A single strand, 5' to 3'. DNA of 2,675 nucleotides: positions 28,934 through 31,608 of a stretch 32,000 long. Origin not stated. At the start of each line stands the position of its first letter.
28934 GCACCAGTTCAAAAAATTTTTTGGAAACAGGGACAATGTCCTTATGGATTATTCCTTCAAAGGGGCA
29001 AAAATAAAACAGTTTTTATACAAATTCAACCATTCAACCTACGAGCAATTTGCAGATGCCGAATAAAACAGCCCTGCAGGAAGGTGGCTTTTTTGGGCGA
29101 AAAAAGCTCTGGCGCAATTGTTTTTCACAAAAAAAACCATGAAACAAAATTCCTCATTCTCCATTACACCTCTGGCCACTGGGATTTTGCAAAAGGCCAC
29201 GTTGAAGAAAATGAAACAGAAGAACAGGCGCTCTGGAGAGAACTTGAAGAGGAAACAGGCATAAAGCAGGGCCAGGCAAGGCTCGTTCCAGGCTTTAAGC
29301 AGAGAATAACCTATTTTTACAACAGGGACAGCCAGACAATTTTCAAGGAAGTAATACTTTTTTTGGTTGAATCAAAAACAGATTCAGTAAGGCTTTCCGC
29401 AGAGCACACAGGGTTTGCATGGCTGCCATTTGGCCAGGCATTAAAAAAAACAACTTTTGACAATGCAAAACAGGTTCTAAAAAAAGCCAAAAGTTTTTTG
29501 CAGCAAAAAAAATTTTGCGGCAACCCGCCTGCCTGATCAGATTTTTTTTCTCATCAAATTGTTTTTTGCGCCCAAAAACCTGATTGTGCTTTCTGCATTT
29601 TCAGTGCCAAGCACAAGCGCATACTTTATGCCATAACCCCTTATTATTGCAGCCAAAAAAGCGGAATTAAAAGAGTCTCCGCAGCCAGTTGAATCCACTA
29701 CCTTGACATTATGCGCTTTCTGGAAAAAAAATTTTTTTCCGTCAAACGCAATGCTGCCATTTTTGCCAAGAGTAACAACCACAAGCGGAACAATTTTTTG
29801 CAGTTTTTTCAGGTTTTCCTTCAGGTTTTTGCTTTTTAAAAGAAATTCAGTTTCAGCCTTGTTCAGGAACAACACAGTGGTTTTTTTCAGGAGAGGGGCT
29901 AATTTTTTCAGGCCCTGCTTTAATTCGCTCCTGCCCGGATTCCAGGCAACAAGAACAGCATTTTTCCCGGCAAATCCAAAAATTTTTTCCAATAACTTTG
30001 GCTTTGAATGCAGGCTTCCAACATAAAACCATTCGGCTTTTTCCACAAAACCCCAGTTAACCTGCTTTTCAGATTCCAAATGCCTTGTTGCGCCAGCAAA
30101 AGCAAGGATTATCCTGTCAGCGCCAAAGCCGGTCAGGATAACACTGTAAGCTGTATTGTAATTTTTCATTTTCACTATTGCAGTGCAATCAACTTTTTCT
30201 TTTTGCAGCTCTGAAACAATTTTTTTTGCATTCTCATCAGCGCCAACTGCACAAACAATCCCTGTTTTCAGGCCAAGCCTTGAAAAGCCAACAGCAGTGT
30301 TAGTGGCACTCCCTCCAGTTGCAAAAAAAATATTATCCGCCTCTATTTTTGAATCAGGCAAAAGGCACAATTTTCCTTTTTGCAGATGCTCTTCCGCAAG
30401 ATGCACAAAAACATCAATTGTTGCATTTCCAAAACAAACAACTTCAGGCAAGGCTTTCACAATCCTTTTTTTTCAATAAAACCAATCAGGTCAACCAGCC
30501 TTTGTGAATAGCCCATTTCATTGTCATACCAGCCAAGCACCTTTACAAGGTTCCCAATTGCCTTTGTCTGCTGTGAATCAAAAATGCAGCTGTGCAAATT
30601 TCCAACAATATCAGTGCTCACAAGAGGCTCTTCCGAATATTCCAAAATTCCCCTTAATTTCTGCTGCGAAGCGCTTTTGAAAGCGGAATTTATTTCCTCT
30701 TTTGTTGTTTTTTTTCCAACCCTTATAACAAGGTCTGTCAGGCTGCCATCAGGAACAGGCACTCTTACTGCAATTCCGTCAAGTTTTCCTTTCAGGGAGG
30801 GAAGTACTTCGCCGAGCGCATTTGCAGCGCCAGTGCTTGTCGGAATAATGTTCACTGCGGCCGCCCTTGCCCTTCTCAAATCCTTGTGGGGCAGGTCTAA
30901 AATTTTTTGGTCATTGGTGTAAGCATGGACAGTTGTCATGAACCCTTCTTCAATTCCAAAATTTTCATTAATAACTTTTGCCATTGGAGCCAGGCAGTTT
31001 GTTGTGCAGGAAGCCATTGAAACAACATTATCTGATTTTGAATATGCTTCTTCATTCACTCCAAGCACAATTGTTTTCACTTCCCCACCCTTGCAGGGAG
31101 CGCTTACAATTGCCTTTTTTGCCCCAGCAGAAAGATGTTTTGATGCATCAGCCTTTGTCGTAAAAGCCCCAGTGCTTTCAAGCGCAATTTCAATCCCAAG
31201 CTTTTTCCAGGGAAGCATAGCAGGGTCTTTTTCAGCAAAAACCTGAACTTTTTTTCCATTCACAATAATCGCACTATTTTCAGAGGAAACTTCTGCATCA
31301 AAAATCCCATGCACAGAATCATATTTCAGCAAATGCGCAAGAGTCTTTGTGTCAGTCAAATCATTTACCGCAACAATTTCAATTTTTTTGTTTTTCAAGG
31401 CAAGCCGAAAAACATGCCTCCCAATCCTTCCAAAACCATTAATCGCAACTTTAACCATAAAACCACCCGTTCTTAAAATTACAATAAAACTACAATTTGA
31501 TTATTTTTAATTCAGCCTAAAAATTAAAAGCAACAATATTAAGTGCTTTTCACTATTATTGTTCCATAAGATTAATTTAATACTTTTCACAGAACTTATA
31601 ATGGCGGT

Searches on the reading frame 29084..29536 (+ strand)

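Call 87: search_protein_families(library=pfam, proteins=[window:29084-29536:+], max_evalue=0.001)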
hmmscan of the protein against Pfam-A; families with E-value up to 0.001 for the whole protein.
window:29084-29536:+ (150 aa): 1 family
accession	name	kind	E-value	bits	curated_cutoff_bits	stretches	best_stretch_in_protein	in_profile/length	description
PF00293.34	NUDIX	-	3.8e-16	59.7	21.1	1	12-131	9-130/134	NUDIX domain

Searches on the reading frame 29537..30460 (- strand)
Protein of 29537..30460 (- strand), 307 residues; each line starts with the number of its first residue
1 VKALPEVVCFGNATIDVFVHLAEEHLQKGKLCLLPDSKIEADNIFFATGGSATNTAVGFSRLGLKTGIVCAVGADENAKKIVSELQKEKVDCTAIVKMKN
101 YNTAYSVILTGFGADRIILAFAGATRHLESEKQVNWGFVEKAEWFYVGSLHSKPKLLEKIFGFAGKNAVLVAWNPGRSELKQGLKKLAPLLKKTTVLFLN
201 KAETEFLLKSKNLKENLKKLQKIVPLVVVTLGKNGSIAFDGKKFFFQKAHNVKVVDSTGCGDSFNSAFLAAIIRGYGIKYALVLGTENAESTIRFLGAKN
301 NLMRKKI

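Call 87: search_protein_families(library=pfam, proteins=[window:29537-30460:-], max_evalue=0.001)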
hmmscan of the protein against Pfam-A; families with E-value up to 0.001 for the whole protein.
window:29537-30460:- (307 aa): 2 families
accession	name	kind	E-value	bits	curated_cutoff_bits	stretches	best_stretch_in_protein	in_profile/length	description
PF00294.29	PfkB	-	6.6e-45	154.2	25.8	1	6-300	3-297/302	pfkB family carbohydrate kinase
PF08543.17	Phos_pyr_kin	-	0.00051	19.9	27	1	185-294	110-233/246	Phosphomethylpyrimidine kinase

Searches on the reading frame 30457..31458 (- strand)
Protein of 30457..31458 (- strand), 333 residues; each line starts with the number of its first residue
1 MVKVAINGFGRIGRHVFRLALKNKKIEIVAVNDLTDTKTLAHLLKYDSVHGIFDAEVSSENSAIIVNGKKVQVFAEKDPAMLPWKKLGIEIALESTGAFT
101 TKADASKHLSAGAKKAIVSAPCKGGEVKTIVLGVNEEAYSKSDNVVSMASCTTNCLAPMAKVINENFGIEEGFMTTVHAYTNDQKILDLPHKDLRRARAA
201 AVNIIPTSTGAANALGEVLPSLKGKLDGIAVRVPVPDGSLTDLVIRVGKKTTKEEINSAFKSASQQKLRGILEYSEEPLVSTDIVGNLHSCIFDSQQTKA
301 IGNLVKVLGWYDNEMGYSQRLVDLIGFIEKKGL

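Call 87: search_protein_families(library=pfam, proteins=[window:30457-31458:-], max_evalue=0.001)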
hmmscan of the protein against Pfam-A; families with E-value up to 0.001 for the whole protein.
window:30457-31458:- (333 aa): 3 families
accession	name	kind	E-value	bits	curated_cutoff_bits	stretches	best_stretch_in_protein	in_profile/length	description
PF02800.25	Gp_dh_C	-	2.4e-68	229.1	24.4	1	156-311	1-158/158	Glyceraldehyde 3-phosphate dehydrogenase, C-terminal domain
PF00044.30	Gp_dh_N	-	1.1e-41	141.6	31.7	1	2-102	1-101/101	Glyceraldehyde 3-phosphate dehydrogenase, NAD binding domain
PF01113.26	DapB_N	-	0.00095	19.7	25.6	0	2-39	1-39/124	Dihydrodipicolinate reductase, N-terminus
